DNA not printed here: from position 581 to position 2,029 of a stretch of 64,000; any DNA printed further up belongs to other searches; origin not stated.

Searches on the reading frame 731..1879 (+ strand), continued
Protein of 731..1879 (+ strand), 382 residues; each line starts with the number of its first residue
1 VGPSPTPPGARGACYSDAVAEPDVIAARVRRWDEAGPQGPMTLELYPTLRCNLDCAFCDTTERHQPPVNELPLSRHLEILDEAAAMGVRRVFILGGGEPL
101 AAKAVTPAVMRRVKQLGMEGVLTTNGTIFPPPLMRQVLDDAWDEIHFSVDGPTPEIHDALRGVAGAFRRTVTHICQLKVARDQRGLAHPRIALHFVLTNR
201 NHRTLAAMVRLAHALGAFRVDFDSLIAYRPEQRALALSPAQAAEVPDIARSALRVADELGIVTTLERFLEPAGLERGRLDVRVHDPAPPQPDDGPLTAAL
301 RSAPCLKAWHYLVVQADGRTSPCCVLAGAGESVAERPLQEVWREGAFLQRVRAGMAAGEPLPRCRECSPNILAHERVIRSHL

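Call 20: search_protein_families(library=ncbifam, proteins=[L004:8486-9577:-, L004:7473-8489:-, L004:13950-14246:+, L004:14243-15178:+, L004:15175-15942:+, L004:15948-16967:+, L004:16964-17818:+, L004:17915-20140:-, L004:9574-9993:-], max_evalue=0.001)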
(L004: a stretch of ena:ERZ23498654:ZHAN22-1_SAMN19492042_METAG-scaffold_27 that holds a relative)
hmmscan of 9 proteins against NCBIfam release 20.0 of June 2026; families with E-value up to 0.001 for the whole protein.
L004:8486-9577:- (363 aa): 15 families
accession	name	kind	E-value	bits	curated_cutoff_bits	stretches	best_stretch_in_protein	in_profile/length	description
TIGR04311.1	rSAM_Geo_metal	subfamily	9.9e-15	54.5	400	1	17-192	4-167/423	radical SAM/SPASM family putative metalloenzyme maturase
TIGR04321.1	spiroSPASM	subfamily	2.5e-11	43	250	1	16-201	231-407/510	spiro-SPASM protein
TIGR04317.1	W_rSAM_matur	equivalog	3.6e-11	42.8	380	1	17-198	5-170/349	tungsten cofactor oxidoreductase radical SAM maturase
TIGR02666.1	moaA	equivalog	8.5e-09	34.8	284.05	1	16-166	10-152/336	GTP 3',8-cyclase MoaA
NF045574.1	sacti_mat_StsB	exception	8.7e-08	31.4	625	1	21-201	101-258/466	StsB family radical SAM/SPASM domain sactipeptide maturase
TIGR04546.1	rSAM_ahbC_deAc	equivalog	2e-06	26.9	650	1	18-91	41-107/390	12,18-didecarboxysiroheme deacetylase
TIGR04082.1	rSAM_for_selen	equivalog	2.9e-05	23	350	1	21-158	204-325/516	thio(seleno)oxazole modification radical SAM maturase SbtM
TIGR04103.1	rSAM_nif11_3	equivalog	3e-05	22.8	725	1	16-91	5-72/412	nif11-class peptide radical SAM maturase 3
TIGR04051.1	rSAM_NirJ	equivalog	5.6e-05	22.3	515.45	0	19-121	5-94/354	heme d1 biosynthesis radical SAM protein NirJ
TIGR04053.2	TIGR04053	equivalog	8.1e-05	22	395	1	18-172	10-153/366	TIGR04053 family radical SAM/SPASM domain-containing protein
TIGR03962.1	mycofact_rSAM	equivalog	9.6e-05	21.7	265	1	18-164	14-144/339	mycofactocin radical SAM maturase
NF033640.1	N_Twi_rSAM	subfamily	0.00028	20.1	170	0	274-341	5-70/398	twitch domain-containing radical SAM protein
TIGR04055.1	rSAM_NirJ2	equivalog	0.00038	20.1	500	0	22-146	6-114/326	putative heme d1 biosynthesis radical SAM protein NirJ2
TIGR04251.1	SCM_rSAM_ScmF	equivalog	0.00061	19.3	400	1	18-150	6-126/353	SynChlorMet cassette radical SAM/SPASM protein ScmF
TIGR04347.1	pseudo_SAM_Halo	equivalog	0.00064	19.1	525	0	18-89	40-104/390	TIGR04347 family pseudo-SAM/SPASM protein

L004:7473-8489:- (338 aa): 52 families (the best 25 are shown)
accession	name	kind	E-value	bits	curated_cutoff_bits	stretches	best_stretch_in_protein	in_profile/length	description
TIGR04303.1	GeoRSP_rSAM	equivalog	3.2e-23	82.8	400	1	27-193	4-168/325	GeoRSP system radical SAM/SPASM protein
TIGR04051.1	rSAM_NirJ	equivalog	4.6e-23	81.8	515.45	1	34-194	8-168/354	heme d1 biosynthesis radical SAM protein NirJ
TIGR02666.1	moaA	equivalog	6.1e-23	81.3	284.05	1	29-196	11-187/336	GTP 3',8-cyclase MoaA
TIGR04347.1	pseudo_SAM_Halo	equivalog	2.8e-22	79.5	525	1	32-194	42-204/390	TIGR04347 family pseudo-SAM/SPASM protein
TIGR03962.1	mycofact_rSAM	equivalog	2.3e-21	76.3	265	1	21-199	5-183/339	mycofactocin radical SAM maturase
NF045574.1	sacti_mat_StsB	exception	9.9e-21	74.1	625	1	27-191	95-258/466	StsB family radical SAM/SPASM domain sactipeptide maturase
TIGR02109.1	PQQ_syn_pqqE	equivalog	3.2e-20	72.4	381.35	1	25-191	4-171/358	pyrroloquinoline quinone biosynthesis protein PqqE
TIGR04545.1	rSAM_ahbD_hemeb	equivalog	3.5e-20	72.7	500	1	32-193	4-166/339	heme b synthase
TIGR04546.1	rSAM_ahbC_deAc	equivalog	4.3e-20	71.9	650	1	30-192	41-203/390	12,18-didecarboxysiroheme deacetylase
TIGR04311.1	rSAM_Geo_metal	subfamily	1.4e-19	70.5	400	1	27-200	2-185/423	radical SAM/SPASM family putative metalloenzyme maturase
TIGR04053.2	TIGR04053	equivalog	5.6e-19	68.6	395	1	26-195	6-179/366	TIGR04053 family radical SAM/SPASM domain-containing protein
TIGR04250.1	SCM_rSAM_ScmE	equivalog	3.1e-18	65.8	400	1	27-189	2-165/358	SynChlorMet cassette radical SAM/SPASM protein ScmE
TIGR04133.1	rSAM_w_lipo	hypoth_equivalog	3.1e-18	65.8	425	1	28-192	24-192/350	TIGR04133 family radical SAM/SPASM protein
TIGR03961.1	rSAM_PTO1314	hypoth_equivalog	1.5e-17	63.9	306.05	1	37-294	32-269/332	PTO1314 family radical SAM protein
TIGR04054.1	rSAM_NirJ1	equivalog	5.8e-17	61.4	650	1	28-191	36-199/387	putative heme d1 biosynthesis radical SAM protein NirJ1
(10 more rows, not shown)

L004:13950-14246:+ (98 aa): 4 families
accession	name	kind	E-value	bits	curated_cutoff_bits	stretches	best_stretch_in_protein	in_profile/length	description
NF033640.1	N_Twi_rSAM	subfamily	1.5e-06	27.6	170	1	2-63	14-72/398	twitch domain-containing radical SAM protein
TIGR04321.1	spiroSPASM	subfamily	0.00019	20.2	250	1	2-61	449-503/510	spiro-SPASM protein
NF045574.1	sacti_mat_StsB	exception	0.0008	18.3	625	1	5-65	332-390/466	StsB family radical SAM/SPASM domain sactipeptide maturase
TIGR04085.1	rSAM_more_4Fe4S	domain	0.00097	19.5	27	0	2-64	9-68/93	SPASM domain-containing protein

L004:14243-15178:+ (311 aa): 177 families (the best 25 are shown)
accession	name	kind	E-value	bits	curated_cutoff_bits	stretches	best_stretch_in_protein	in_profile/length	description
TIGR01188.1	drrA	subfamily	1.8e-61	208.1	312.45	1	28-231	8-213/302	daunorubicin resistance ABC transporter, ATP-binding protein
TIGR03522.1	GldA_ABC_ATP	equivalog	1.4e-48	165.9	402.6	1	29-242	18-233/301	gliding motility-associated ABC transporter ATP-binding subunit GldA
TIGR03740.1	galliderm_ABC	subfamily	1.6e-47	162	309.75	1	29-221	16-203/223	lantibiotic protection ABC transporter ATP-binding subunit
NF033858.1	ABC2_perm_RbbA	equivalog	3.2e-45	154.4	1050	1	23-229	278-484/909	ribosome-associated ATPase/putative transporter RbbA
NF010060.0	PRK13537.1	equivalog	2.4e-42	144.9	521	1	27-239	29-242/314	nodulation factor ABC transporter ATP-binding protein NodI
NF010059.0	PRK13536.1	equivalog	2.5e-37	128.4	549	1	4-232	40-264/342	nodulation factor ABC transporter ATP-binding protein NodI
TIGR01288.1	nodI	equivalog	4.9e-35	121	424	1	27-231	18-224/303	nodulation factor ABC transporter ATP-binding protein NodI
TIGR01186.1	proV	subfamily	2e-33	116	326.6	1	28-237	8-225/363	betaine/proline/choline family ABC transporter ATP-binding protein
TIGR03864.1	PQQ_ABC_ATP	hypoth_equivalog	3.4e-32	111.8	302.25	1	28-237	16-228/236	ABC transporter, ATP-binding subunit, PQQ-dependent alcohol dehydrogenase system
TIGR01257.1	rim_protein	equivalog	4.5e-32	110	4012.85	1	12-229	1942-2157/2272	rim ABC transporter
TIGR04406.1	LPS_export_lptB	equivalog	4.7e-32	111.2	240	1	29-233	17-226/239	LPS export ABC transporter ATP-binding protein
NF047565.1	PSM_export_PmtA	equivalog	4.5e-30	104.9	350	1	27-220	15-206/282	phenol-soluble modulin export ABC transporter ATP-binding protein PmtA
NF008144.0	PRK10895.1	equivalog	4.5e-28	98.3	381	1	29-233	19-228/241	LPS export ABC transporter ATP-binding protein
TIGR00968.1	3a0106s01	subfamily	1.1e-27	97.1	342.75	1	27-243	14-232/237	sulfate ABC transporter ATP-binding protein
TIGR04521.1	ECF_ATPase_2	equivalog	1.9e-27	96.1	330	1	27-244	19-247/279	energy-coupling factor transporter ATPase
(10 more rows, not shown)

L004:15175-15942:+ (255 aa): 0 families

L004:15948-16967:+ (339 aa): 7 families
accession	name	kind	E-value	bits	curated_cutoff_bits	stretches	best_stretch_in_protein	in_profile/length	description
TIGR03588.1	PseC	equivalog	1.5e-36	126.1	423.5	2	158-334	170-374/380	UDP-4-amino-4,6-dideoxy-N-acetyl-beta-L-altrosamine transaminase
TIGR04181.1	NHT_00031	hypoth_equivalog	2.3e-31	108.9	420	2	31-113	29-111/359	LegC family aminotransferase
NF008658.2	PRK11658.1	equivalog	2.8e-27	95.4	631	1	14-333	16-370/379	UDP-4-amino-4-deoxy-L-arabinose aminotransferase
TIGR04427.1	PLP_DesI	equivalog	4.4e-26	91.9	650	1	30-336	50-379/390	dTDP-4-dehydro-6-deoxyglucose aminotransferase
NF008687.0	PRK11706.1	equivalog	2e-19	69.6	375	1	22-332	20-366/375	dTDP-4-amino-4,6-dideoxygalactose transaminase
TIGR02379.1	ECA_wecE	subfamily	2.9e-11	42.7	434.85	1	31-198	30-210/376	dTDP-4-amino-4,6-dideoxy-D-glucose transaminase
NF011936.0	PRK15407.1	equivalog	3.5e-06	26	423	0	31-113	64-154/440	lipopolysaccharide biosynthesis protein RfbH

L004:16964-17818:+ (284 aa): 0 families

L004:17915-20140:- (741 aa): 1 family
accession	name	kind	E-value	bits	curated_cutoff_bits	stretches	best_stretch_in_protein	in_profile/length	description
NF012200.0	choice_anch_D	domain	3.4e-07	30.8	45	1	35-127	11-108/108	choice-of-anchor D domain-containing protein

L004:9574-9993:- (139 aa): 0 families

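Call 50: find_encoding_contigs(protein=P0002, flank=10000, max_places=2)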
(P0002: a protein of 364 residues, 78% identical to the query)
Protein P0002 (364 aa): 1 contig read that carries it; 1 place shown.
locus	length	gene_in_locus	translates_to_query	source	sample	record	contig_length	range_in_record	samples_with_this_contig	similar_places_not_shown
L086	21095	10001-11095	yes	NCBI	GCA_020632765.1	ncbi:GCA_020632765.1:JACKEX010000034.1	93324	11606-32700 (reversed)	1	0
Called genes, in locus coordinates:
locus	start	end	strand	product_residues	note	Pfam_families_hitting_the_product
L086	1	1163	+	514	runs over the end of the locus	-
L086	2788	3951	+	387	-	-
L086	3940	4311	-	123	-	-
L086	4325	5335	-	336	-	PF04055:Radical_SAM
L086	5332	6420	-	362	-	PF04055:Radical_SAM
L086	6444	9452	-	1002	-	PF00989:PAS (faint), PF13188:PAS_8 (weak), PF08448:PAS_4, PF00512:HisKA, PF02518:HATPase_c, PF00072:Response_reg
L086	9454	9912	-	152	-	-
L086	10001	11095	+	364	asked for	PF04055:Radical_SAM, PF13186:SPASM (weak)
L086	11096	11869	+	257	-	PF04055:Radical_SAM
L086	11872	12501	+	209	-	-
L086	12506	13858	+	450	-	-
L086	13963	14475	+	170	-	-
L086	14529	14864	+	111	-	PF13186:SPASM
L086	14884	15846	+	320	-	PF00005:ABC_tran, PF13304:AAA_21 (faint)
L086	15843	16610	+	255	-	PF12679:ABC2_membrane_2, PF12698:ABC2_membrane_3 (weak)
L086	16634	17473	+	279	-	PF06750:A24_N_bact, PF01478:Peptidase_A24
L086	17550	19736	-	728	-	PF22544:HYDIN_VesB_CFA65-like_Ig (weak), PF13517:FG-GAP_3 (faint), PF11617:Cu-binding_MopE, PF01839:FG-GAP (weak)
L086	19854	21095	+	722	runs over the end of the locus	PF00069:Pkinase, PF07714:PK_Tyr_Ser-Thr, PF14531:Kinase-like (faint)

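Call 55: predict_structure(alignment_id=A1)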
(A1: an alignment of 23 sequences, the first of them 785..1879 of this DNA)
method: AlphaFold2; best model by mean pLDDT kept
length: 364 residues; sequences in the alignment: 23
mean_pLDDT: 92.4   pTM: 0.90
mean pLDDT of the five models: 92.4, 92.0, 91.0, 90.3, 89.3
residues with pLDDT >= 90: 278; 70-90: 78; 50-70: 7; < 50: 1
segments of 3 or more residues with pLDDT < 50: none
pLDDT, mean of each block of 10 residues (from residue 1): 83 91 95 89 75 97 98 87 94 98 96 97 97 97 96 98 98 97 98 98 92 92 96 98 95 83 74 87 90 95 89 95 96 93 88 87 89
secondary structure, 60 per line:
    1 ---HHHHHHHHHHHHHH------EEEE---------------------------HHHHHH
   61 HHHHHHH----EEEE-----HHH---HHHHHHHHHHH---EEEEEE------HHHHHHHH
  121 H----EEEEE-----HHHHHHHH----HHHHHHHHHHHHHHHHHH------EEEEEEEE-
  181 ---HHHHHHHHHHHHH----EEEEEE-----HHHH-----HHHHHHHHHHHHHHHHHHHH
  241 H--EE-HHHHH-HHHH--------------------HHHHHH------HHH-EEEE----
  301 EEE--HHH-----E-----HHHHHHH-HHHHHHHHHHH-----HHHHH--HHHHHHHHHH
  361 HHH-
elements in order: H4-17 E24-27 H55-67 E72-75 H87-97 E101-106 H113-121 E126-130 H136-143 H148-165 E172-179 H184-196 E201-206 H212-215 H221-241 H247-251 H253-256 H277-282 E293-296 E301-303 H320-326 H328-338 H344-348 H351-363

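Call 100: search_solved_structures(query=A1, max_evalue=0.001)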
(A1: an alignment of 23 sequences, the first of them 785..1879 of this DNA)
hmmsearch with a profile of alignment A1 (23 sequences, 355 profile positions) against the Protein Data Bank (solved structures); distinct sequences matched with E-value up to 0.001: 17.
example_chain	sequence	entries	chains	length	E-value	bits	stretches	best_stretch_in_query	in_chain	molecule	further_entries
6c8v_A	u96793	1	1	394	9.7e-15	57.4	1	23-208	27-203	Coenzyme PQQ synthesis protein E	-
7vob_C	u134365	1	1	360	3.8e-14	55.5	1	33-164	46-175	Cytosylglucuronate decarboxylase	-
7voc_C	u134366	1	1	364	3.9e-14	55.4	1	33-164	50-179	Cytosylglucuronate decarboxylase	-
6efn_A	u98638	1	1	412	3e-13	52.5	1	23-201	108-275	Sporulation killing factor maturation protein SkfB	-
5v1q_A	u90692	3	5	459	1e-09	40.9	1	12-221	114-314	Radical SAM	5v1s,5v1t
8wm2_A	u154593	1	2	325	2.3e-09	39.8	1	33-133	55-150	Fe-S radical SAM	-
1tv7_A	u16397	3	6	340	2.7e-09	39.5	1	26-139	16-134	Molybdenum cofactor biosynthesis protein A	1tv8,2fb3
2fb2_A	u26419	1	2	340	3e-09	39.3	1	26-139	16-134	Molybdenum cofactor biosynthesis protein A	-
8hzv_A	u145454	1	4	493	1.3e-07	33.9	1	23-178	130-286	Radical S-Adenosyl-L-methionine Enzyme DesII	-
8hzy_A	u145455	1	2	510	1.4e-07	33.8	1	23-178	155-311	DesII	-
9dfn_A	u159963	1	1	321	8.2e-06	28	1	20-203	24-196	Radical SAM core domain-containing protein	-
9dfu_A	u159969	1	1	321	1.8e-05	26.9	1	21-203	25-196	Radical SAM core domain-containing protein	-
5wgg_A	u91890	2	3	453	6.4e-05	25.1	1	28-195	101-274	Radical SAM domain protein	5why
7wzv_A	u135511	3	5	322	0.0001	24.4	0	19-116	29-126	4Fe-4S cluster-binding domain-containing protein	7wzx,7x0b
7tol_A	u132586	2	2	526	0.00023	23.3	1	30-147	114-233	glycerol dibiphytanyl glycerol tetraether - macrocyclic archaeol synthase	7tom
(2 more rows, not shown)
